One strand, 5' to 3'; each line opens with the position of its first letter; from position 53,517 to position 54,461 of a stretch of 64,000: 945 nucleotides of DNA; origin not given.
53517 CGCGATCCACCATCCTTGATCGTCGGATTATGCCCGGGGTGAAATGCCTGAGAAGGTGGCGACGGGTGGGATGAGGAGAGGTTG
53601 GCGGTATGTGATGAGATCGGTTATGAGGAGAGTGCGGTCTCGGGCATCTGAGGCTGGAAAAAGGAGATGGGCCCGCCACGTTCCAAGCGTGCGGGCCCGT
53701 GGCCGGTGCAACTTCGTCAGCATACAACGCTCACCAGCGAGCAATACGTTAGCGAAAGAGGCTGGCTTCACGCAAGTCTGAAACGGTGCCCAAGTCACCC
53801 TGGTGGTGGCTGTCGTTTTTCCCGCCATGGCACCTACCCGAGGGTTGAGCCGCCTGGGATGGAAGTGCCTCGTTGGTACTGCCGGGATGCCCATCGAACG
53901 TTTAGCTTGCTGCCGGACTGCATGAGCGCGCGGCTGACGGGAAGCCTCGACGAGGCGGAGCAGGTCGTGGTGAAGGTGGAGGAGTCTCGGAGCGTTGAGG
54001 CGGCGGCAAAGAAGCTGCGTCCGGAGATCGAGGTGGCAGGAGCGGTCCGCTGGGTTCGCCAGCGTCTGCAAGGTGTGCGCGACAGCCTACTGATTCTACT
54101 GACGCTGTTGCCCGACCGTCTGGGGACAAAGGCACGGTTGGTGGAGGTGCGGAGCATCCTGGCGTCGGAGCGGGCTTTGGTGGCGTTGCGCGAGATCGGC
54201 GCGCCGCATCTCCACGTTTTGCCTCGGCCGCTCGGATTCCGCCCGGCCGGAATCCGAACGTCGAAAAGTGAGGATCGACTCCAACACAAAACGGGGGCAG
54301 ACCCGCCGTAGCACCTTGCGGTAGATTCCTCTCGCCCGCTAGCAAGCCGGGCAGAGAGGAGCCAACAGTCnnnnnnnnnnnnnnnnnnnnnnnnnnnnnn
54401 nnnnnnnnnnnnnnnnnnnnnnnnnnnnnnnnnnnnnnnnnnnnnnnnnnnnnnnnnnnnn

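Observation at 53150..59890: Tn7/Tn5053-like transposition module carrying an AAA_25 RepA-like ATPase as cargo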

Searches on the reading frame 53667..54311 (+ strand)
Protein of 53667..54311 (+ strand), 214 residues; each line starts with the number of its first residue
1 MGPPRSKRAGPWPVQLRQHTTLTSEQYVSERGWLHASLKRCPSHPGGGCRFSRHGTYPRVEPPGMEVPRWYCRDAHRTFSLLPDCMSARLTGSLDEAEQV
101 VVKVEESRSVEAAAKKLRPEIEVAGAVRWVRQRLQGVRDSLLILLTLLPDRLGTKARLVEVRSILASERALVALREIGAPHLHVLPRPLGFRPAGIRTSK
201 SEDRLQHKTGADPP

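Call 3: search_protein_families(library=pfam, proteins=[window:53667-54311:+], max_evalue=0.01)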
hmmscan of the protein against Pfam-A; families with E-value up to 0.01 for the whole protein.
window:53667-54311:+ (214 aa): 0 families

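Call 10: search_protein_families(library=ncbifam, proteins=[window:53667-54311:+], max_evalue=0.01)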
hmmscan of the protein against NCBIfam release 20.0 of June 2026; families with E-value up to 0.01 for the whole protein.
window:53667-54311:+ (214 aa): 0 families

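Call 11: search_protein_families(library=phrogs, proteins=[window:53667-54311:+], max_evalue=0.01)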
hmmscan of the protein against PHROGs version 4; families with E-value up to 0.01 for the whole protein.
window:53667-54311:+ (214 aa): 0 families

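Call 15: find_homologous_proteins(query=window:53667-54311:+)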
Query window:53667-54311:+ (214 aa): 827 proteins with E <= 0.001 among 1529 candidates; the best 120 are listed.
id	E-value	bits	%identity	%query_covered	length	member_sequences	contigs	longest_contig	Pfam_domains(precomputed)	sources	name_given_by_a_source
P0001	5.0e-137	473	99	100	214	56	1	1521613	-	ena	-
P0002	5.6e-135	466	98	100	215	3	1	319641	-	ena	-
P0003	1.1e-114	400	84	100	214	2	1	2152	-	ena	-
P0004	3.4e-113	395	84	100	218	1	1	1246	-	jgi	-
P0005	1.9e-106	373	79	100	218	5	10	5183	-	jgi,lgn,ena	-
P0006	2.1e-106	373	78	100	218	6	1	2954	-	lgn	-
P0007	9.1e-95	335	87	81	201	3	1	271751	-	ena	-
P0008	1.8e-87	311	72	90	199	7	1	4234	-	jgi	jgi:hypothetical protein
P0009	2.8e-87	310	67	99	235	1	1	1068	-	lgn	-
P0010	3.9e-82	293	68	94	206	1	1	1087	-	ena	-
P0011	4.3e-81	290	68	94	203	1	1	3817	-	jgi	-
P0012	4.6e-80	286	68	90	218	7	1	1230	-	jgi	jgi:hypothetical protein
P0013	3.2e-79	284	63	100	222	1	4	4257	-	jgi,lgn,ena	-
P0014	5.9e-78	280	64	94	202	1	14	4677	-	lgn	-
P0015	3.2e-77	277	100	57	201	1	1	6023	-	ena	-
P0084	1.1e-60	223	52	98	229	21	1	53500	-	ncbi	-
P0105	1.9e-59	219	55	93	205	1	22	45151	-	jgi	jgi:hypothetical protein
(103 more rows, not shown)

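Call 16: find_encoding_contigs(protein=P0001, flank=10000, max_places=10)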
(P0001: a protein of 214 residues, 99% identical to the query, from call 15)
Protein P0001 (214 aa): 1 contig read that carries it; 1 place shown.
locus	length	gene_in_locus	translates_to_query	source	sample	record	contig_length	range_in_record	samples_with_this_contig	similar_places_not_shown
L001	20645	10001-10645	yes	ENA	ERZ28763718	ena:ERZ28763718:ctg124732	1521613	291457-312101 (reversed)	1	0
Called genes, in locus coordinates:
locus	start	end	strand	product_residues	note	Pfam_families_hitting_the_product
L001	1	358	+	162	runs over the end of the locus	PF12867:DinB_2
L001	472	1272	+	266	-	PF13737:DDE_Tnp_1_5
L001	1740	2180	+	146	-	-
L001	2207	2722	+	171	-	-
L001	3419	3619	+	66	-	-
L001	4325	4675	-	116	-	PF02452:PemK_toxin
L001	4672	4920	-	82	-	-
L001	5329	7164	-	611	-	PF00034:Cytochrom_C (weak), PF13442:Cytochrome_CBB3, PF01011:PQQ, PF13360:PQQ_2, PF13570:Beta-prop_ACSF4 (faint)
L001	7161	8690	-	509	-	PF07969:Amidohydro_3 (faint), PF01979:Amidohydro_1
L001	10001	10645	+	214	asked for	-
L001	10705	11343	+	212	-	PF13518:HTH_28 (weak), PF13565:HTH_32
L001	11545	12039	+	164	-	-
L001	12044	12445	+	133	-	-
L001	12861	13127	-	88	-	-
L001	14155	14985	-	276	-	PF03309:Pan_kinase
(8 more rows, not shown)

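Call 17: find_encoding_contigs(protein=P0002, flank=10000, max_places=6)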
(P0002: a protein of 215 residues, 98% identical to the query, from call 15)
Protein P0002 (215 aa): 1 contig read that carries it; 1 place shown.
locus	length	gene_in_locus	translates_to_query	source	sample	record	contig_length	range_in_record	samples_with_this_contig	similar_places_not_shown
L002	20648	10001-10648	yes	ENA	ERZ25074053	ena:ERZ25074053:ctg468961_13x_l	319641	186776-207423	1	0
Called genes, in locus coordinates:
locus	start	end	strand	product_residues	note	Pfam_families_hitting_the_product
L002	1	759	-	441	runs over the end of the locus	PF13481:AAA_25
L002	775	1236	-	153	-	-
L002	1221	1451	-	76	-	-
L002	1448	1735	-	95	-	PF01527:HTH_Tnp_1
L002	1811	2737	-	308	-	PF13191:AAA_16 (faint), PF13401:AAA_22, PF13604:AAA_30 (weak), PF03205:MobB (faint), PF13671:AAA_33 (weak)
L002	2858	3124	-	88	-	-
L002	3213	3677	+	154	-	PF00665:rve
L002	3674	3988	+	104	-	-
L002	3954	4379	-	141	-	-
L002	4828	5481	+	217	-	-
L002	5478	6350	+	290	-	PF08843:AbiEii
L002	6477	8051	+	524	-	PF13701:DDE_Tnp_1_4, PF01609:DDE_Tnp_1 (weak)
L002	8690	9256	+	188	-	PF13180:PDZ_2, PF17820:PDZ_6 (weak)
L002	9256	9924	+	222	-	PF08241:Methyltransf_11 (weak), PF13649:Methyltransf_25 (faint)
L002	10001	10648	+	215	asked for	-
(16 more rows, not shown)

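Call 18: find_encoding_contigs(protein=P0084, flank=10000, max_places=6)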
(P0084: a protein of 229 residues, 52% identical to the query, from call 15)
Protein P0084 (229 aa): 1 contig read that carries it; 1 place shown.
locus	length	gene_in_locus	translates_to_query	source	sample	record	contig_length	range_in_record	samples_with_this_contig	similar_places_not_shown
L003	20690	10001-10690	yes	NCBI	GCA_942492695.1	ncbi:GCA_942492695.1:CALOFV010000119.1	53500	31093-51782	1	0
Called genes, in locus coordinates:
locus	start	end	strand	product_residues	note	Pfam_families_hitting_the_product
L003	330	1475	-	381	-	PF01545:Cation_efflux, PF16916:ZT_dimer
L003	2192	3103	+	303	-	PF02091:tRNA-synt_2e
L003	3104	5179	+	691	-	PF02092:tRNA_synt_2f, PF05746:DALR_1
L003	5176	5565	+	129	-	PF01503:PRA-PH (weak), PF03819:MazG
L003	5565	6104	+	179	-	PF00702:Hydrolase, PF08645:PNK3P (weak), PF13419:HAD_2 (faint), PF13242:Hydrolase_like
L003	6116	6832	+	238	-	PF01553:Acyltransferase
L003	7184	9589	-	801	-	PF02518:HATPase_c, PF00204:DNA_gyraseB, PF01751:Toprim, PF21249:GyrB_hook (weak), PF18053:GyrB_insert, PF00986:DNA_gyraseB_C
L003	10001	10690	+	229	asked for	-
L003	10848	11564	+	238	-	PF13518:HTH_28 (faint), PF13565:HTH_32 (weak), PF00665:rve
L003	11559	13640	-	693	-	PF00239:Resolvase, PF07508:Recombinase (weak), PF13408:Zn_ribbon_recom (weak)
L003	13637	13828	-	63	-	-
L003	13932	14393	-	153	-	PF13384:HTH_23 (weak), PF13518:HTH_28 (weak), PF13551:HTH_29, PF13565:HTH_32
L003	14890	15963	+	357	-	PF13191:AAA_16 (faint), PF09299:Mu-transpos_C (weak), PF01637:ATPase_2 (weak), PF13604:AAA_30 (faint), PF09848:SLFN-g3_helicase (weak), PF13401:AAA_22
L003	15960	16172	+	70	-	-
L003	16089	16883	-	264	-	-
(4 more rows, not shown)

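Call 19: find_encoding_contigs(protein=P0105, flank=10000, max_places=8)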
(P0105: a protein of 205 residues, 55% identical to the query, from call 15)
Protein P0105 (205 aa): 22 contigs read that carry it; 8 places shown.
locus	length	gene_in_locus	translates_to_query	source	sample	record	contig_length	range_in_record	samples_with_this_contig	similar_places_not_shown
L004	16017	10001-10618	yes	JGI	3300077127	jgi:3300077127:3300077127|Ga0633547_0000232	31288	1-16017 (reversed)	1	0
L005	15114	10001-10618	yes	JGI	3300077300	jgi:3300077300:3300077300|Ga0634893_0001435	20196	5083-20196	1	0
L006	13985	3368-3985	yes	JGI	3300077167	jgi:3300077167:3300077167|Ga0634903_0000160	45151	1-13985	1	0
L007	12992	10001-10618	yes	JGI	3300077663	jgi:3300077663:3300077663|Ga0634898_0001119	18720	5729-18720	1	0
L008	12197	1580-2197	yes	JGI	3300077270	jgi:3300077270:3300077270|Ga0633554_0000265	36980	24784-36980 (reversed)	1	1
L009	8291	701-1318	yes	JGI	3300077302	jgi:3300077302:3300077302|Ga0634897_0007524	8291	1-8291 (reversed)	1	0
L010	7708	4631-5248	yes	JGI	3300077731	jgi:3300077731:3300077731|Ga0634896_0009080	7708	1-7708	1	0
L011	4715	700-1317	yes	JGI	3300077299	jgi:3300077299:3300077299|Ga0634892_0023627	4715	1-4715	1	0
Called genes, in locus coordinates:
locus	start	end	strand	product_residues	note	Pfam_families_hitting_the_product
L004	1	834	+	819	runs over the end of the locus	PF12704:MacB_PCD, PF02687:FtsX, PF12704:MacB_PCD, PF02687:FtsX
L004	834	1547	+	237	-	PF02276:CytoC_RC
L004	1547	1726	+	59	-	-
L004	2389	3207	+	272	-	-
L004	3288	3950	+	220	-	-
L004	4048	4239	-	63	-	-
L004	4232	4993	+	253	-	-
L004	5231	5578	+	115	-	PF03551:PadR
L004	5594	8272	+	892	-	PF12704:MacB_PCD, PF02687:FtsX, PF12704:MacB_PCD, PF02687:FtsX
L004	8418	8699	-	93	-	-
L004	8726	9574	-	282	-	-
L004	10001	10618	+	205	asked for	-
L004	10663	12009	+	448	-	PF13565:HTH_32, PF00665:rve, PF13683:rve_3 (weak), PF09299:Mu-transpos_C (weak)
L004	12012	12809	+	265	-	PF09848:SLFN-g3_helicase (weak), PF13401:AAA_22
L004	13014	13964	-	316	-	PF00580:UvrD-helicase, PF13245:AAA_19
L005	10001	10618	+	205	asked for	-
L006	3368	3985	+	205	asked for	-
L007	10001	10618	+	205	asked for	-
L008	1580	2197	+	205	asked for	-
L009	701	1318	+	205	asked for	-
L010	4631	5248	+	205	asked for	-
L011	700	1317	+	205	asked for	-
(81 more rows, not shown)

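Call 28: search_protein_families(library=pfam, alignment_id=A1, max_evalue=5)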
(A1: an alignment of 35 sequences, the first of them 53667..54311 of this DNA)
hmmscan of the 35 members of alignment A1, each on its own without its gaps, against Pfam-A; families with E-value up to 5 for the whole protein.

A. member 1, window:53667-54311:+ (214 aa): 0 families

B. families by the number of members that match (of 35 scanned): 15 families
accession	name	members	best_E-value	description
PF20020.4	DUF6431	4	0.015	Domain of unknown function (DUF6431)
PF24553.2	Rv0428c_C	3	0.02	Probable histone acetyltransferase Rv0428c C-terminal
PF23991.1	DUF7310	1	0.0026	Coiled-coil region of unknown function (DUF7310)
PF22471.2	Mcm2-like_OB_arc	1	0.0052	Mcm2-like, OB fold, archaea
PF04632.18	FUSC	1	0.0062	Fusaric acid resistance protein family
PF17107.11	SesA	1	0.028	N-terminal domain on NACHT_NTPase and P-loop NTPases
PF00039.24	fn1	1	0.029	Fibronectin type I domain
PF06634.17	DUF1156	1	0.05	Protein of unknown function (DUF1156)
PF18973.5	CBL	1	0.054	Putative Chitin binding like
PF16907.10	Caskin-Pro-rich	1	0.058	Proline rich region of Caskin proteins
PF02109.21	DAD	1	0.059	DAD family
PF15943.11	YdaS_toxin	1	0.066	Bacterial toxin YdaS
PF24951.3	LisH_PAC1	1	0.14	PAC1 LisH domain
PF12794.12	MscS_TM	1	0.17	Mechanosensitive ion channel inner membrane domain 1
PF15055.12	DMAC1_Dmo2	1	0.28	DMAC1/Dmo2-like domain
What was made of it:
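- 53667..54311 (+): Zinc-ribbon protein (214 aa), a distant DUF6431-like relative and the conserved first gene of the family. Weak DUF6431 hits in 4 of 35 members (call 28).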

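Call 29: find_related_loci(query=A1, collection=genome_contigs, flank=10000)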
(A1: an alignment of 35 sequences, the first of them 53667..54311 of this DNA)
Query A1 (214 aa) in genome_contigs; peptide patterns used: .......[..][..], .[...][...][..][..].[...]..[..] (x = any residue, [..] = any of these).
475 stretches matched a pattern; 428 encode a relative of the query (tblastn E <= 1e-3); the best 80 are kept; 80 distinct loci.
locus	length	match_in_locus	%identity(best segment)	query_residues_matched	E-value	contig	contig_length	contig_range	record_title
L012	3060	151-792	78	1-214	2e-103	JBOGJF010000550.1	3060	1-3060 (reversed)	MAG: Vicinamibacteria bacterium isolate M3-S_concoct.bin.117_sub k127_3360543, whole genome shotgun sequence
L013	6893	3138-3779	66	2-214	5e-88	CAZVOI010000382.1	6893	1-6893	MAG TPA_asm: uncultured Acidobacteriota bacterium isolate binchicken_co165_156 genome assembly, contig: k141_1371882, wh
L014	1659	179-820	64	1-214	6e-91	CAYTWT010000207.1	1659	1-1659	MAG TPA_asm: uncultured Acidobacteriota bacterium isolate binchicken_co165_5 genome assembly, contig: k141_1289591, whol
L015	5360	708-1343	58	7-214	2e-74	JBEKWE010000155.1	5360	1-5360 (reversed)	MAG: Acidobacteriaceae bacterium isolate SPRUCE 620 SPRUCE_620_155, whole genome shotgun sequence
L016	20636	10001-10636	58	7-214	2e-72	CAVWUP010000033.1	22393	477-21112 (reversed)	MAG: uncultured delta proteobacterium isolate MFD01689.bin.1.110 genome assembly, contig: contig_51660, whole genome sho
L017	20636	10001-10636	58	7-214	2e-72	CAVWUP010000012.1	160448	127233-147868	MAG: uncultured delta proteobacterium isolate MFD01689.bin.1.110 genome assembly, contig: contig_18928, whole genome sho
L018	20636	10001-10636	58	7-214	2e-72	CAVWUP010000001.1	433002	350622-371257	MAG: uncultured delta proteobacterium isolate MFD01689.bin.1.110 genome assembly, contig: contig_13645, whole genome sho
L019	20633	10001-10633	58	8-214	4e-71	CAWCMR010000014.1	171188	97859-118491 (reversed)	MAG: uncultured delta proteobacterium isolate MFD05502.bin.2.118 genome assembly, contig: contig_29442, whole genome sho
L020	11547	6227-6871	58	1-214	2e-68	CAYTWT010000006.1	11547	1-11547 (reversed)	MAG TPA_asm: uncultured Acidobacteriota bacterium isolate binchicken_co165_5 genome assembly, contig: k141_1543796, whol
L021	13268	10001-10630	55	6-214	9e-68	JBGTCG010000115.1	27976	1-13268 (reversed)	MAG: Methylococcales bacterium isolate JTS-RE114 k141_652708, whole genome shotgun sequence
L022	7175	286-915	51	6-214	5e-67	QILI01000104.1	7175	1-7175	MAG: Mizugakiibacter sp. isolate SZUA-23 Ga0063293_10013878, whole genome shotgun sequence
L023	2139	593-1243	54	2-214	1e-67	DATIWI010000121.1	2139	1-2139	MAG TPA_asm: Opitutaceae bacterium isolate SMAG_U15219 k141_2927839, whole genome shotgun sequence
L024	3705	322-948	53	6-214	4e-66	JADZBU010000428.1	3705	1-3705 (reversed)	MAG: Chromatiaceae bacterium isolate SJ691 c_000001505406, whole genome shotgun sequence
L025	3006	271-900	53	6-214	4e-66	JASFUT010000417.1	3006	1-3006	MAG: Chromatiales bacterium isolate D1105M02metaG_sub_Bin_253 D1105M02metaG_FD_scaffold_20905_c1, whole genome shotgun s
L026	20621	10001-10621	55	8-214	8e-66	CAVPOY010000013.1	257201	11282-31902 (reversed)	MAG: uncultured Gammaproteobacteria bacterium isolate MFD09779.bin.2.53 genome assembly, contig: contig_3311, whole geno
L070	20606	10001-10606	47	14-214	6e-59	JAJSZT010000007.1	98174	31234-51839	MAG: Deltaproteobacteria bacterium isolate CR9063A Ga0402054_007, whole genome shotgun sequence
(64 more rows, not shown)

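Call 42: predict_structure(alignment_id=A1)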
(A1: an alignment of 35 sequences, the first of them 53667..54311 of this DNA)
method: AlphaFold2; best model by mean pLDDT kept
length: 214 residues; sequences in the alignment: 35
mean_pLDDT: 83.2   pTM: 0.74
mean pLDDT of the five models: 83.2, 82.5, 80.5, 80.0, 79.0
residues with pLDDT >= 90: 112; 70-90: 68; 50-70: 5; < 50: 29
segments of 3 or more residues with pLDDT < 50: 1-10, 196-214
pLDDT, mean of each block of 10 residues (from residue 1): 42 79 90 92 91 90 88 91 84 90 95 93 92 93 91 90 93 91 88 58 43 39
secondary structure, 60 per line:
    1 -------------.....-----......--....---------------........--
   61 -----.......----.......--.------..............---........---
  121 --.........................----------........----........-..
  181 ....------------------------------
elements in order: E14-18 H24-29 H32-35 E51-58 E66-72 E77-83 H94-106 H110-117 H123-147 H158-165 H170-177 H179-184
